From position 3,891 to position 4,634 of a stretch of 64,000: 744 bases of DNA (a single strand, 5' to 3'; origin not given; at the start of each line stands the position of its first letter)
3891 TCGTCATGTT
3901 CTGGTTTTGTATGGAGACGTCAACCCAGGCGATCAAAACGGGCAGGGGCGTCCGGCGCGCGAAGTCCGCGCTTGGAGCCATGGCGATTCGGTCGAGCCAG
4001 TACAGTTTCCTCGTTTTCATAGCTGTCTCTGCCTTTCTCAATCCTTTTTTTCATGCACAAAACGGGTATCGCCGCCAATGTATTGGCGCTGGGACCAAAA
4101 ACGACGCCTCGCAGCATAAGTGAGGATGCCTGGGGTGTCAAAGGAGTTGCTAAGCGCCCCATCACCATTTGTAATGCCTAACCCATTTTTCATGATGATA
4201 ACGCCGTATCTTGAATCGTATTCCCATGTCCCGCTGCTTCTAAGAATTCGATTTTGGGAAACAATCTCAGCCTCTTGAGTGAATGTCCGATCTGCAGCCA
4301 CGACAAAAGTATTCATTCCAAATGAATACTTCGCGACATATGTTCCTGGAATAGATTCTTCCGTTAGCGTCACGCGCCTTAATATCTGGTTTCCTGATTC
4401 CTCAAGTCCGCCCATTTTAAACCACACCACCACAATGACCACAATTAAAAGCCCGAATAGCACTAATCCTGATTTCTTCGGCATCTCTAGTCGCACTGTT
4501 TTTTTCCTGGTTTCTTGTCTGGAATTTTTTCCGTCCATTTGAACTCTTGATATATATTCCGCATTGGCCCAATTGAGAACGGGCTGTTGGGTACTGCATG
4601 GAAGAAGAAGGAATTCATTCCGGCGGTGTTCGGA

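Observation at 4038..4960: Unclassified Rhs C-terminal toxin domain paired with a membrane-anchored immunity candidate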

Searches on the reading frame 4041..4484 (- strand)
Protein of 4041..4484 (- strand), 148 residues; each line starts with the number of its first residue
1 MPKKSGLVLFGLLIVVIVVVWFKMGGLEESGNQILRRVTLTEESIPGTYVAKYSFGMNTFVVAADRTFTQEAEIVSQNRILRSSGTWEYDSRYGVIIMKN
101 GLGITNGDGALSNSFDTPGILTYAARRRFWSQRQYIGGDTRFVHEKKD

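Call 6: search_protein_families(library=pfam, proteins=[window:4041-4484:-], max_evalue=10)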
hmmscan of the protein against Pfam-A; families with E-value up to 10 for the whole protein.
seq(148 aa): 2 families
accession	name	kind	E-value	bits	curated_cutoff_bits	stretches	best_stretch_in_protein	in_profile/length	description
PF16395.11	DUF5004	-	0.06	13.8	21.6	1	52-95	54-98/153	Domain of unknown function (DUF5004)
PF00922.22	Phosphoprotein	-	0.14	12.2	25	1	75-107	171-198/204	Vesiculovirus phosphoprotein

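Call 7: search_protein_families(library=ncbifam, proteins=[window:4041-4484:-], max_evalue=10)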
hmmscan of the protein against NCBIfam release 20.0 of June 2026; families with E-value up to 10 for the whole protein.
seq(148 aa): 0 families

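Call 12: find_homologous_proteins(query=window:4041-4484:-, max_evalue=0.01)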
Query seq(148 aa) (148 aa): 2 proteins with E <= 0.01 among 39 candidates.
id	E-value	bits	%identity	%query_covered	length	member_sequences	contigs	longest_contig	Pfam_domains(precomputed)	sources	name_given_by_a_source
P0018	1.8e-92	325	100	100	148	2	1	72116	-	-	-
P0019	5.4e-63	229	72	100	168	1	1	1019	-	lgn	-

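Call 40: search_protein_families(library=phrogs, proteins=[window:4041-4484:-], max_evalue=1)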
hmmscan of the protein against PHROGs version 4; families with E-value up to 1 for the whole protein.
seq(148 aa): 0 families

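Call 66: search_protein_families(library=pfam, alignment_id=A3, max_evalue=10)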
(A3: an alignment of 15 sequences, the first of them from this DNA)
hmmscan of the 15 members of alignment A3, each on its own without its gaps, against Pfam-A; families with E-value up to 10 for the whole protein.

A. member 1, seq(148 aa): 2 families
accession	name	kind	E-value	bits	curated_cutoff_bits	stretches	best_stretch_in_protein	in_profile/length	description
PF16395.11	DUF5004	-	0.06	13.8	21.6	1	52-95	54-98/153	Domain of unknown function (DUF5004)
PF00922.22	Phosphoprotein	-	0.14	12.2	25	1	75-107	171-198/204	Vesiculovirus phosphoprotein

B. families by the number of members that match (of 15 scanned): 13 families
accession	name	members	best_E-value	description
PF04170.18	NlpE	5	0.001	NlpE N-terminal domain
PF13159.12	DUF3994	5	0.0014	Domain of unknown function (DUF3994)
PF12421.14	Ig_GpJ_C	4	0.013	Tip attachment protein J, C-terminal receptor binding domain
PF16369.11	GH43_C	3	0.0033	C-terminal lipocalin-like domain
PF16395.11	DUF5004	2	0.06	Domain of unknown function (DUF5004)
PF16144.10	DUF4852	1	0.0089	Domain of unknown function (DUF4852)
PF17400.7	DUF5406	1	0.11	Family of unknown function (DUF5406)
PF00922.22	Phosphoprotein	1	0.14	Vesiculovirus phosphoprotein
PF00779.24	BTK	1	0.14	BTK motif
PF20799.2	PIMT_C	1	0.17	Protein-L-isoaspartyl O-methyltransferase, C-terminal domain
PF17970.7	bMG1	1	0.2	Bacterial Alpha-2-macroglobulin MG1 domain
PF16270.11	DUF4923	1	0.22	Lipocalin-like domain (DUF4923)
PF04480.18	DUF559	1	0.29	Protein of unknown function (DUF559)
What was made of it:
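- On Lipocalin-like / NlpE_N-like lipoproteins (immunity candidate): Sub-threshold hits recur: NlpE (5/15 members, best E 1e-3), GH43_C lipocalin-like (3), DUF5004 (2) and DUF4923 (call 66).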

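Call 67: search_solved_structures(query=A3, max_evalue=10, show_alignments=2)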
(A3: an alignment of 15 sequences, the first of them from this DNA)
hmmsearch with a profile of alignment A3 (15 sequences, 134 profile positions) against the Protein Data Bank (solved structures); distinct sequences matched with E-value up to 10: 4.
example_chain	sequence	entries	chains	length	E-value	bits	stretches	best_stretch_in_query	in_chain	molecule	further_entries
3lhn_A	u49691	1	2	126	0.019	17.9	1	43-89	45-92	Lipoprotein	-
8u45_A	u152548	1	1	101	0.48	13.3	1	25-70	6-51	Alkaline protease 1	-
8hl1_AEFG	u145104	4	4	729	0.8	12.6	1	36-91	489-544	Elongation factor 2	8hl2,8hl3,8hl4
8gko_A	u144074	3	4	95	1.1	12.1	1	28-71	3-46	Alkaline protease 1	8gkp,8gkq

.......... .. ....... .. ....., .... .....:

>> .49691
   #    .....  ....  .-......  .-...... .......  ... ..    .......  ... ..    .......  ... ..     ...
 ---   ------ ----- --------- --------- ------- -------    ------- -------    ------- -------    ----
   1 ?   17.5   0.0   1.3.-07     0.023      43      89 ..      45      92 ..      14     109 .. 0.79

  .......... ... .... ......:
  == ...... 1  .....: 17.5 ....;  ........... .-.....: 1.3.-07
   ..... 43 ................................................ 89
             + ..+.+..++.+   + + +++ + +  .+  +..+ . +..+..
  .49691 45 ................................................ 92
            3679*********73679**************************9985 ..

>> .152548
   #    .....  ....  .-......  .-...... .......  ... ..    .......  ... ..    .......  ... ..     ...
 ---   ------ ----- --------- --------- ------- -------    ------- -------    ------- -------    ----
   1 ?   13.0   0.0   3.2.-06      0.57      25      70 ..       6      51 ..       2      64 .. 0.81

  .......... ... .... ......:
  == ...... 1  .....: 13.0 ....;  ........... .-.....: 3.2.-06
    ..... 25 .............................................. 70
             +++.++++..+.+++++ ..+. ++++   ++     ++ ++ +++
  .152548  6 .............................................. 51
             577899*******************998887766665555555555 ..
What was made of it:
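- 4038..4484 (-): 148-aa immunity candidate: basic N-terminus, TM helix at residues 6-24, and a roughly 124-aa extracytoplasmic domain with motifs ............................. Weak similarity to NlpE_N, DUF5004 and lipocalin-like families and to the lipoprotein 3LHN (calls 66, 67).
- On Lipocalin-like / NlpE_N-like lipoproteins (immunity candidate): The lipoprotein 3LHN matches at E 0.019 (call 67).
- Closest known: Colicin M family catalytic domain. Different: The immunity fold looks lipocalin/NlpE-like rather than YebF-like (calls 66, 67).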
